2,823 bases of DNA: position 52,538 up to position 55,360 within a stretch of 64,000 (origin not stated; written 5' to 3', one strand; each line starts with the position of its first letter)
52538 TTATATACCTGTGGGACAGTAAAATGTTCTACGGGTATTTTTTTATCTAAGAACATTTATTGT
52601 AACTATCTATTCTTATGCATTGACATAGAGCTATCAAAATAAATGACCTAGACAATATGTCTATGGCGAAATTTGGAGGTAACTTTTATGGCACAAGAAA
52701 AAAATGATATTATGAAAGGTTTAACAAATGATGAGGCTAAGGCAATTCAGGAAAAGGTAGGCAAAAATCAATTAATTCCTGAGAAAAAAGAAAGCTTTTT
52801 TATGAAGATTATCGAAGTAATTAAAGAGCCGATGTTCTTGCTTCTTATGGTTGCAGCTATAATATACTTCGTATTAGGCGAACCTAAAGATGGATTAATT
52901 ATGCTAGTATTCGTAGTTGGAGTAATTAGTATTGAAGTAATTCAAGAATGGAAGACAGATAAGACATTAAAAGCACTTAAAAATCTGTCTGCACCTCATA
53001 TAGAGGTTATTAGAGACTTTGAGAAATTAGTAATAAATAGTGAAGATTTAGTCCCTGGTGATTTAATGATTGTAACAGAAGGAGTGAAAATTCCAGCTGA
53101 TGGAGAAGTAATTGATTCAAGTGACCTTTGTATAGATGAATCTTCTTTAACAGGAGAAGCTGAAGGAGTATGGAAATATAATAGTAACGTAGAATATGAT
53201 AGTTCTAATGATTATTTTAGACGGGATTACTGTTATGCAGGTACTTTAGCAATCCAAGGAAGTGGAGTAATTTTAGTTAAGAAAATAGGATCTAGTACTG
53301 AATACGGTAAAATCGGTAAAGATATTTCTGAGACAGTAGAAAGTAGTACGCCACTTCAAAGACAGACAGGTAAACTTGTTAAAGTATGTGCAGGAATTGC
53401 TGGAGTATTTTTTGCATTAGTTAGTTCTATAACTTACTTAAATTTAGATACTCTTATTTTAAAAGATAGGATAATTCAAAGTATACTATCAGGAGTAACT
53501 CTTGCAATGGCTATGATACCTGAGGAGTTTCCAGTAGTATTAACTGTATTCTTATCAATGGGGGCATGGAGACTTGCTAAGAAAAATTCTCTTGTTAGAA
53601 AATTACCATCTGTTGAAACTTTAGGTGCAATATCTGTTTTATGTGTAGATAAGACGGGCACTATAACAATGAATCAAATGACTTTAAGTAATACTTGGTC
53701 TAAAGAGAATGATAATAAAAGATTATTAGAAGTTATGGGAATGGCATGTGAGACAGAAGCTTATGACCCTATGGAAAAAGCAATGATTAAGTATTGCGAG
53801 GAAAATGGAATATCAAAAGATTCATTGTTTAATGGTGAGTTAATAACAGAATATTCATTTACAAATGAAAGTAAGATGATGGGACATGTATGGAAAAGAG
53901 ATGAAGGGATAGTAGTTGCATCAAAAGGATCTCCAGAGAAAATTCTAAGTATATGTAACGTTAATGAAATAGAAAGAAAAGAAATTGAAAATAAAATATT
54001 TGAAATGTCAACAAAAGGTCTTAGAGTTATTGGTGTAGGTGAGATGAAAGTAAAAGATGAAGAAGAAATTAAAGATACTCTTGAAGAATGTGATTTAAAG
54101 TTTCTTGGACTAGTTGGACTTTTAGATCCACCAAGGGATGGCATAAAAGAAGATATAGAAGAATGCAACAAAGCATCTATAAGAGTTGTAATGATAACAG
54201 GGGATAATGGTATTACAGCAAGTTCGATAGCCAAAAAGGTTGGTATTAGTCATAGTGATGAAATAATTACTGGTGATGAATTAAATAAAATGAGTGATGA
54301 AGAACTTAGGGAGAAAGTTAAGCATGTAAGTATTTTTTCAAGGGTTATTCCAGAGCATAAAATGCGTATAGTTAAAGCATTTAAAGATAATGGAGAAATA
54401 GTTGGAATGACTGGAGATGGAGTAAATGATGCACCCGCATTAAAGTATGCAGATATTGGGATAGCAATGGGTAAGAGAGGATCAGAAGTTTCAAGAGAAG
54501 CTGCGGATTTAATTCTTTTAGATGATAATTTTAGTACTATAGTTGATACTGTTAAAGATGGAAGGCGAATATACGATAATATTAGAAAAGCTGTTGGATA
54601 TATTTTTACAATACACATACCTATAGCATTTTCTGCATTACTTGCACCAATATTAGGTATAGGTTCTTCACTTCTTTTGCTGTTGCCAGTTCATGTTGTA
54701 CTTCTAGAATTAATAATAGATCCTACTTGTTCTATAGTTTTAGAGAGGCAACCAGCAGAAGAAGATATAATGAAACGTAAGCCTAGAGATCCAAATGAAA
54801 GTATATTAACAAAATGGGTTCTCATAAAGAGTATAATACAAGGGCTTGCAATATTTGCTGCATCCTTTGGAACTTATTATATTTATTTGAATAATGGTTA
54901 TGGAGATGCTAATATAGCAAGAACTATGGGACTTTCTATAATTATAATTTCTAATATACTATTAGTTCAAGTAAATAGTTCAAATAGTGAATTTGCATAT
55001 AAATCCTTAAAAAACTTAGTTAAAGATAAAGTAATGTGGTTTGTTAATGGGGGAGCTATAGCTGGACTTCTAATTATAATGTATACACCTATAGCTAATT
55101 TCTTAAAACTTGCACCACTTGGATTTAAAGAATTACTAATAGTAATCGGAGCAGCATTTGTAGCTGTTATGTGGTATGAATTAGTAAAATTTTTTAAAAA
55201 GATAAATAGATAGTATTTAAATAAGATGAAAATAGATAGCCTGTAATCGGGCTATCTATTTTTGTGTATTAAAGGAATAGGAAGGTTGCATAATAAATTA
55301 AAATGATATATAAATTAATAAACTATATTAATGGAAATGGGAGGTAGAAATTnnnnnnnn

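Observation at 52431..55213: NiCo riboswitch driving a non-P1B P-type ATPase with a remodelled ion-binding site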

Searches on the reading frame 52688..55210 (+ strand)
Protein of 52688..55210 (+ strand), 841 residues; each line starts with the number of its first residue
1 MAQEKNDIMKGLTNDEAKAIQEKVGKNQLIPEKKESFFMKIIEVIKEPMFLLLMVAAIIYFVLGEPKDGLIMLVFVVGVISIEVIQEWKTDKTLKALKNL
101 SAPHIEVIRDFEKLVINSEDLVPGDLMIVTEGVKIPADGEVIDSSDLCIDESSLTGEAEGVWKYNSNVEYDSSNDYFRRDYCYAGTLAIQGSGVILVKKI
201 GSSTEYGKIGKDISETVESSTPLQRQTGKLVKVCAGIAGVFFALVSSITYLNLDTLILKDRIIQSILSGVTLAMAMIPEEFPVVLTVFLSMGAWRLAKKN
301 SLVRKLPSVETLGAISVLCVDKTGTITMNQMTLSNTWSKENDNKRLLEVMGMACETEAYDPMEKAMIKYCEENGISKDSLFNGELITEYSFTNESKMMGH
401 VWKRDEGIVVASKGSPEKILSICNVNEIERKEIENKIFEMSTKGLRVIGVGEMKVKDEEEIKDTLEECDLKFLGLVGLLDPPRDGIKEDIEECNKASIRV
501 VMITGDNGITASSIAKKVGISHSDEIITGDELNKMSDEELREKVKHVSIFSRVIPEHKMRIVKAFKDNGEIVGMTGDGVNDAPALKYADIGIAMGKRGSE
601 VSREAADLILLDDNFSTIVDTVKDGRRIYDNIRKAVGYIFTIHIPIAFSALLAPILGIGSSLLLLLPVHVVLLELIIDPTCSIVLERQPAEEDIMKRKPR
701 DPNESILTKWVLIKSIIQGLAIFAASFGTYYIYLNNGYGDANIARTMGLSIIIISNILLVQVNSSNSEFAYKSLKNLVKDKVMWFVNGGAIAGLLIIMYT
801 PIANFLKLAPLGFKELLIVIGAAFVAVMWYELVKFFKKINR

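Call 8: search_protein_families(library=ncbifam, proteins=[window:52688-55210:+])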
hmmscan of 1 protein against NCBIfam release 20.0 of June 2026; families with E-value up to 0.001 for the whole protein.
window:52688-55210:+ (841 aa): 22 families
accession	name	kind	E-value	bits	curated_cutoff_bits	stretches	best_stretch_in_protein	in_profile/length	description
TIGR01522.1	ATPase-IIA2_Ca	equivalog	6.1e-148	494.1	798.3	1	5-838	17-851/854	calcium-transporting P-type ATPase, PMR1-type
TIGR01116.1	ATPase-IIA1_Ca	equivalog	5.3e-131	438.2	703.4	2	389-837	379-798/799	calcium-translocating P-type ATPase, SERCA-type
TIGR01647.1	ATPase-IIIA_H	equivalog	1.7e-118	396.9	615.5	1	11-738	1-690/755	plasma-membrane proton-efflux P-type ATPase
TIGR01517.1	ATPase-IIB_Ca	equivalog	1.9e-110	370.4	507.05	1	5-718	49-771/882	calcium-translocating P-type ATPase, PMCA-type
TIGR01523.1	ATPase-IID_K-Na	equivalog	2.1e-109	366.6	645.05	3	360-734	459-858/997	potassium/sodium efflux P-type ATPase, fungal-type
TIGR01106.1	ATPase-IIC_X-K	subfamily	2.9e-109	366.4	946.1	3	5-340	30-369/997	Na,H/K antiporter P-type ATPase subunit alpha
TIGR01524.1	ATPase-IIIB_Mg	equivalog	3.9e-101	339.3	610.75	1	7-762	29-789/867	magnesium-translocating P-type ATPase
TIGR01494.1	ATPase_P-type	subfamily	7.2e-84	281.9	62.3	2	72-520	2-365/478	HAD-IC family P-type ATPase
NF011702.0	PRK15122.1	subfamily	5.6e-83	279.4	975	1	8-711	46-777/907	magnesium-translocating P-type ATPase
TIGR01657.1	P-ATPase-V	hypoth_equivalog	1.6e-73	247.8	618.25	3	6-348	134-481/1055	ATP13A2 family polyamine export P-type ATPase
TIGR01525.1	ATPase-IB_hvy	subfamily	1.9e-72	244.9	346.25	2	51-521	3-427/560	heavy metal translocating P-type ATPase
TIGR01512.1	ATPase-IB2_Cd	subfamily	3e-52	177.9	313.5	3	526-651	347-465/494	cadmium family heavy metal-translocating P-type ATPase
TIGR01511.1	ATPase-IB1_Cu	subfamily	1.5e-49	169.3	397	3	72-447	48-388/542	copper-translocating P-type ATPase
TIGR01497.1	kdpB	equivalog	7.1e-40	136.7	527.9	2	112-521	115-486/675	potassium-transporting ATPase subunit KdpB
NF008262.1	PRK11033.1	equivalog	9.6e-40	136.7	1005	2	52-543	181-621/731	zinc/cadmium/mercury/lead-transporting ATPase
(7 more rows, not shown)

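Call 9: search_protein_families(library=pfam, proteins=[window:52688-55210:+])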
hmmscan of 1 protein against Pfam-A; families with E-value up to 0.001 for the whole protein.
window:52688-55210:+ (841 aa): 5 families
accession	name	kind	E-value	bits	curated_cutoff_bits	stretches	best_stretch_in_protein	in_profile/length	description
PF00122.25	E1-E2_ATPase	-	2.4e-41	141.7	28.1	1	100-299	2-181/181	E1-E2 ATPase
PF00689.26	Cation_ATPase_C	-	6.2e-39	134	27.3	1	663-836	2-175/175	Cation transporting ATPase, C-terminus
PF00702.32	Hydrolase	-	6.8e-17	62.9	26.4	1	316-589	2-191/191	haloacid dehalogenase-like hydrolase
PF00690.31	Cation_ATPase_N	-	2.2e-12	46.9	20.4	1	6-59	15-68/69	Cation transporter/ATPase, N-terminus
PF13246.12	Cation_ATPase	-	5.9e-08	33.1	21.7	1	360-424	22-89/91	Cation transport ATPase (P-type)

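Call 10: search_solved_structures(query=window:52688-55210:+, show_alignments=2)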
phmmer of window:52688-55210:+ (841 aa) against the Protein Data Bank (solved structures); distinct sequences matched with E-value up to 0.001: 133 (the best 60 are shown).
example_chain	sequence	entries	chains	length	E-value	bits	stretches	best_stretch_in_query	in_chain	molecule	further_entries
9euq_A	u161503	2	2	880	2.9e-133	449.1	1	9-836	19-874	Calcium-transporting ATPase lmo0841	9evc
6zhf_A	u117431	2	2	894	2.9e-133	449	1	9-836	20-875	Calcium-transporting ATPase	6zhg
6zhh_A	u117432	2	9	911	1.1e-130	440.6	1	9-836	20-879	Calcium-transporting ATPase | Calcium-transporting ATPase lmo0841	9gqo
8iww_A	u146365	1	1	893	1.2e-110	374.3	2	387-835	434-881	Calcium-transporting ATPase type 2C member 1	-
8iwp_A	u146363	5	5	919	1.3e-110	374.1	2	387-835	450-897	Calcium-transporting ATPase type 2C member 1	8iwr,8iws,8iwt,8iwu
7yag_A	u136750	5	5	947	1.5e-110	373.9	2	387-835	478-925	Calcium-transporting ATPase type 2C member 1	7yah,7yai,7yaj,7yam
4bew_A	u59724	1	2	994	1.2e-100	341.2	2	466-739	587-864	SARCOPLASMIC/ENDOPLASMIC RETICULUM CALCIUM ATPASE 1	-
1iwo_A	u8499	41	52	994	1.2e-100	341.2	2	466-739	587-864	Sarcoplasmic/endoplasmic reticulum calcium ATPase 1 | Sarcoplasmic/endoplasmic reticulum calcium ATPase 1a | Sarcoplasmic/endoplasmic reticulum calcium ATPase 1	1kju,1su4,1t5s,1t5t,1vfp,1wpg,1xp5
2dqs_A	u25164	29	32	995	1.2e-100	341.2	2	466-739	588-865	Sarcoplasmic/endoplasmic reticulum calcium ATPase 1 | SERCA1a | SARCOPLASMIC ENDOPLASMIC RETICULUM CALCIUM ATPASE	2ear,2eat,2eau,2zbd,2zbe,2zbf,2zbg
3w5b_A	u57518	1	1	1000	1.2e-100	341.2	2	466-739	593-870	SERCA1a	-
8owa_A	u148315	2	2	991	1.2e-100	341.2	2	466-739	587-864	Sarcoplasmic/endoplasmic reticulum calcium ATPase 1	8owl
27qy_A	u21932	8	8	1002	1.2e-100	341.2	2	466-739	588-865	Sarcoplasmic/endoplasmic reticulum calcium ATPase 1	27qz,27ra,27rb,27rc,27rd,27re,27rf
4nab_A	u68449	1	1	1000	2.8e-100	340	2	466-739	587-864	Sarcoplasmic/endoplasmic reticulum calcium ATPase 1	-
5zmw_A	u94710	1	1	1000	2.8e-100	339.9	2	466-739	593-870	Sarcoplasmic/endoplasmic reticulum calcium ATPase 1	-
6rb2_A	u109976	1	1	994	7.5e-100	338.6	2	466-739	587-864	Sarcoplasmic/endoplasmic reticulum calcium ATPase 1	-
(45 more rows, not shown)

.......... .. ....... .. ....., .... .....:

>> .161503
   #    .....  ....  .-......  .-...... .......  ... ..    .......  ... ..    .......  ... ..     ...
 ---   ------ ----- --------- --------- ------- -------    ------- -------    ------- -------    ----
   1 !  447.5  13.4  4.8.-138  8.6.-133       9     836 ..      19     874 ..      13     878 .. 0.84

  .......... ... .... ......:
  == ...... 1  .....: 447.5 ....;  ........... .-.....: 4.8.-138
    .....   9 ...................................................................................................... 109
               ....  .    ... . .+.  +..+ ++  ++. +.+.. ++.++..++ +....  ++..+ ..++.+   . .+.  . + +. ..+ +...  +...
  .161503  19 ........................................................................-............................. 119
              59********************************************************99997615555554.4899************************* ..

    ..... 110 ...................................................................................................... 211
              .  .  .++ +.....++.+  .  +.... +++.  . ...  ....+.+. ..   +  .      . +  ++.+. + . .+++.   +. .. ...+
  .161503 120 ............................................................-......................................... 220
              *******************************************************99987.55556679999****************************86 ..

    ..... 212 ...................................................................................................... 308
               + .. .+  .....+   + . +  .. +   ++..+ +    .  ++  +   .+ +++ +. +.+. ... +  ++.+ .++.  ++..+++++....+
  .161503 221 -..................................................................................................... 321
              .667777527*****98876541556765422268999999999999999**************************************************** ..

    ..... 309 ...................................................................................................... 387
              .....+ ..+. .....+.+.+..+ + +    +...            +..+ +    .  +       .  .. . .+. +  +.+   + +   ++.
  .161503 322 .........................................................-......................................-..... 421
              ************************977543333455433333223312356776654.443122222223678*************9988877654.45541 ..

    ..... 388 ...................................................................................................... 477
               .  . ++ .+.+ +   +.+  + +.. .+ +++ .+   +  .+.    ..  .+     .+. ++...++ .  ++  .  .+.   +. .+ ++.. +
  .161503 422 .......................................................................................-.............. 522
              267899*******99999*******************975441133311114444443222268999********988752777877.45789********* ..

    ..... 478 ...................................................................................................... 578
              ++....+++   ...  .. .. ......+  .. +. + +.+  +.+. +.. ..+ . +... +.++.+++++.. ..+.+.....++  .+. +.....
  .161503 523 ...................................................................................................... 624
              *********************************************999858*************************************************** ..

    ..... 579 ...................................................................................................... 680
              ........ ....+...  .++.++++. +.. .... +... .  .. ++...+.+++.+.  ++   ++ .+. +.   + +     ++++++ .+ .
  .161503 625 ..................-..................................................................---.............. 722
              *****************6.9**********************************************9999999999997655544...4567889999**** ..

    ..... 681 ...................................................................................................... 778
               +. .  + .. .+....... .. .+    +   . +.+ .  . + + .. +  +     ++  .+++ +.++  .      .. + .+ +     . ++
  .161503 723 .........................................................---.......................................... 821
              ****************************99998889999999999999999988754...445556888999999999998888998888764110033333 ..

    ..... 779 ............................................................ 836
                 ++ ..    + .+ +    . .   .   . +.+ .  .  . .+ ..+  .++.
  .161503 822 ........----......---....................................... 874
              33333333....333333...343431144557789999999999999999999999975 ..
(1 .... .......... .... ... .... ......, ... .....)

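Call 17: find_homologous_proteins(query=window:52688-55210:+, max_evalue=1e-50)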
Query window:52688-55210:+ (841 aa): 7945 proteins with E <= 1e-50 among 8000 candidates; the best 120 are listed.
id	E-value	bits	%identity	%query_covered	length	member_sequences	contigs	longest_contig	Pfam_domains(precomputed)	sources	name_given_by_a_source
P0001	0.0e+0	1833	100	100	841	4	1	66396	PF00702.33,PF13246.13,PF00689.27,PF00690.32,PF00122.26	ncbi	ncbi:MAG: cation-translocating P-type ATPase [Clostridium sp.]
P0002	0.0e+0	1831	100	100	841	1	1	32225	PF00702.33,PF13246.13,PF00689.27,PF00690.32,PF00122.26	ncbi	ncbi:MAG: cation-translocating P-type ATPase [Clostridium sp.]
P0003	0.0e+0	1796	97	100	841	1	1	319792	PF00702.33,PF13246.13,PF00689.27,PF00690.32,PF00122.26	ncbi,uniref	ncbi:MAG: cation-translocating P-type ATPase [Clostridium sp.]|uniref:cation-translocating P-type AT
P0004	0.0e+0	1501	80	100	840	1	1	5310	PF00702.33,PF13246.13,PF00689.27,PF00690.32,PF00122.26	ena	-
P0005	0.0e+0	1498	80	100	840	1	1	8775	PF00702.33,PF13246.13,PF00689.27,PF00690.32,PF00122.26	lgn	-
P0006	0.0e+0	1495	80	100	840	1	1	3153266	PF00702.33,PF13246.13,PF00689.27,PF00690.32,PF00122.26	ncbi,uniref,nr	ncbi:HAD ATPase, P-type, IC family protein [Clostridium baratii str. Sullivan]|uniref:HAD ATPase, P-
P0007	0.0e+0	1494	80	100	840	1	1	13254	PF00702.33,PF13246.13,PF00689.27,PF00690.32,PF00122.26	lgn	-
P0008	0.0e+0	1493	80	100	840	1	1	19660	PF00702.33,PF13246.13,PF00689.27,PF00690.32,PF00122.26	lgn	-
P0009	0.0e+0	1493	80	100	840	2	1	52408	PF00702.33,PF13246.13,PF00689.27,PF00690.32,PF00122.26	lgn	-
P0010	0.0e+0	1492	80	100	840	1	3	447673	PF00702.33,PF13246.13,PF00689.27,PF00690.32,PF00122.26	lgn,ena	-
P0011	0.0e+0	1492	80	100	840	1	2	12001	PF00702.33,PF13246.13,PF00689.27,PF00690.32,PF00122.26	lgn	-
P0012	0.0e+0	1489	80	100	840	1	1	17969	PF00702.33,PF13246.13,PF00689.27,PF00690.32,PF00122.26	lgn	-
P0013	0.0e+0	1487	80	100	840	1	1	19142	PF00702.33,PF13246.13,PF00689.27,PF00690.32,PF00122.26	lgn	-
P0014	0.0e+0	1487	81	100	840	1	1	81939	PF00702.33,PF13246.13,PF00689.27,PF00690.32,PF00122.26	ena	-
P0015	0.0e+0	1485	80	100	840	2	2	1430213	PF00702.33,PF13246.13,PF00689.27,PF00690.32,PF00122.26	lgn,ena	-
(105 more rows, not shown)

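Call 20: find_related_loci(query=window:52688-55210:+, collection=genome_contigs, flank=1500)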
Query window:52688-55210:+ (841 aa) in genome_contigs; peptide patterns used: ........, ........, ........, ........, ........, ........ (x = any residue, [..] = any of these).
146 stretches matched a pattern; 111 encode a relative of the query (tblastn E <= 1e-3); the best 80 are kept; 80 distinct loci.
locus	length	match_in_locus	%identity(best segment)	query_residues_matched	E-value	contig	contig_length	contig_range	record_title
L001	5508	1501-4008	80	1-838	0e+0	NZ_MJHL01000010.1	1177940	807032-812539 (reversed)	Clostridium baratii strain 693-15 contig_2, whole genome shotgun sequence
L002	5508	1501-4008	81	1-838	0e+0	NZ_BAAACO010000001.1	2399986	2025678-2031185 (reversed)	Clostridium nitritogenes strain JCM 6485 sequence01, whole genome shotgun sequence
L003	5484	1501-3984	72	10-837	0e+0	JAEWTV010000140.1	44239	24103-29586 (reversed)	MAG: Bacillota bacterium isolate OH_SDB_158 k127_1008926, whole genome shotgun sequence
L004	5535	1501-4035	70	3-840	0e+0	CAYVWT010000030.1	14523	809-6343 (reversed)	MAG TPA_asm: uncultured Clostridiaceae bacterium isolate SRP272421_co1_406 genome assembly, contig: NODE_12525_length_14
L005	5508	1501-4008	74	3-838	0e+0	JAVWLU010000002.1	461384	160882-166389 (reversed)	MAG: Clostridium sp. isolate CGS1Y4-bin23 NODE_6_length_461384_cov_15.459739, whole genome shotgun sequence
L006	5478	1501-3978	74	10-837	0e+0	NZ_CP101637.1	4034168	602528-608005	Terrisporobacter mayombei strain DSM 6539 chromosome, complete genome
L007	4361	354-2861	70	4-841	0e+0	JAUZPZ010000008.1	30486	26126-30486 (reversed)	MAG: Bacillota bacterium isolate bin176(16d) OKHGLKGO_8, whole genome shotgun sequence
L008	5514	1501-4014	70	1-841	0e+0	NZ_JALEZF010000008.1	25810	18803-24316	MAG: Clostridium sp. isolate SUG470 k141_134585, whole genome shotgun sequence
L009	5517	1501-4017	69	1-839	0e+0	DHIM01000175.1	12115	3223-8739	MAG TPA_asm: Clostridium sp. UBA4746 UBA4746_contig_2354, whole genome shotgun sequence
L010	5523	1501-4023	69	1-841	0e+0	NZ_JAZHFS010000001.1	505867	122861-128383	Clostridium frigoriphilum strain 14F 1, whole genome shotgun sequence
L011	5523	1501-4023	68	1-841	0e+0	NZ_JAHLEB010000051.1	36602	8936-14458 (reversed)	Clostridium lacusfryxellense strain DSM 14205 contig00051, whole genome shotgun sequence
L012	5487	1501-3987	68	11-839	0e+0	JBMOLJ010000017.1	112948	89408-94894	MAG: Bacillota bacterium isolate Betzabe_MAG021 MAG021_17, whole genome shotgun sequence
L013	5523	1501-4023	69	1-841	0e+0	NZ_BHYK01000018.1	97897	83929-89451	Clostridium tagluense strain A121 sequence018, whole genome shotgun sequence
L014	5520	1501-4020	66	3-841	0e+0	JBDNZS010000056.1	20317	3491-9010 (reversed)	MAG: Ethanoligenens sp. isolate WK034_bin.8 NODE_523_length_20317_cov_12.801747, whole genome shotgun sequence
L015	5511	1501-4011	68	3-839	0e+0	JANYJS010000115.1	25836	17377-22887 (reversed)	MAG: Bacillota bacterium isolate GL140_4_metabinner_149_sub GL140_4_k141_3070312, whole genome shotgun sequence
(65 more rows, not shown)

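Call 26: search_protein_representatives(protein=window:52688-55210:+)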
Query: 841 residues. Proteins with E-value up to 0.001 (for the whole library): 89938; up to 1e-10: 46934; up to 1e-30: 13565. The best 150 are listed.
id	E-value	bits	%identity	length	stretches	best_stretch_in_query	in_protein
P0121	0.0e+00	1190.4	64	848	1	10-840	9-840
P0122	2.4e-260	882.6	53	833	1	11-839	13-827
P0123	5.0e-247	838.6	49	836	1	9-837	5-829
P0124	1.8e-237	807.0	50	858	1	10-836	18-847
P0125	3.4e-232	789.5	49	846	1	9-838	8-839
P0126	2.1e-231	786.9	48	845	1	3-838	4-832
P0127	8.3e-229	778.3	44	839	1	9-838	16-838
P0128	4.9e-225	765.8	46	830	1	9-836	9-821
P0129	5.8e-222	755.7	53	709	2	313-838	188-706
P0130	7.2e-221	752.1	47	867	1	4-837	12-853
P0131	1.3e-220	751.2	46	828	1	10-838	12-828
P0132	1.5e-218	744.4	47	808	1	10-838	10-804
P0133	1.6e-215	734.4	46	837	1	10-838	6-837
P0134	2.4e-212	723.9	45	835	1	10-837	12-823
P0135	3.1e-211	720.2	54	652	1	5-641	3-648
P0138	8.3e-192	655.9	42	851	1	9-823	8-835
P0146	2.2e-181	621.5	41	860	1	9-836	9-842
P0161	1.2e-168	579.4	39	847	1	7-832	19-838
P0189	3.7e-162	557.9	40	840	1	8-840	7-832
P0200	1.1e-160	553.1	38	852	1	8-802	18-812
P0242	1.3e-153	529.6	37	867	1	10-840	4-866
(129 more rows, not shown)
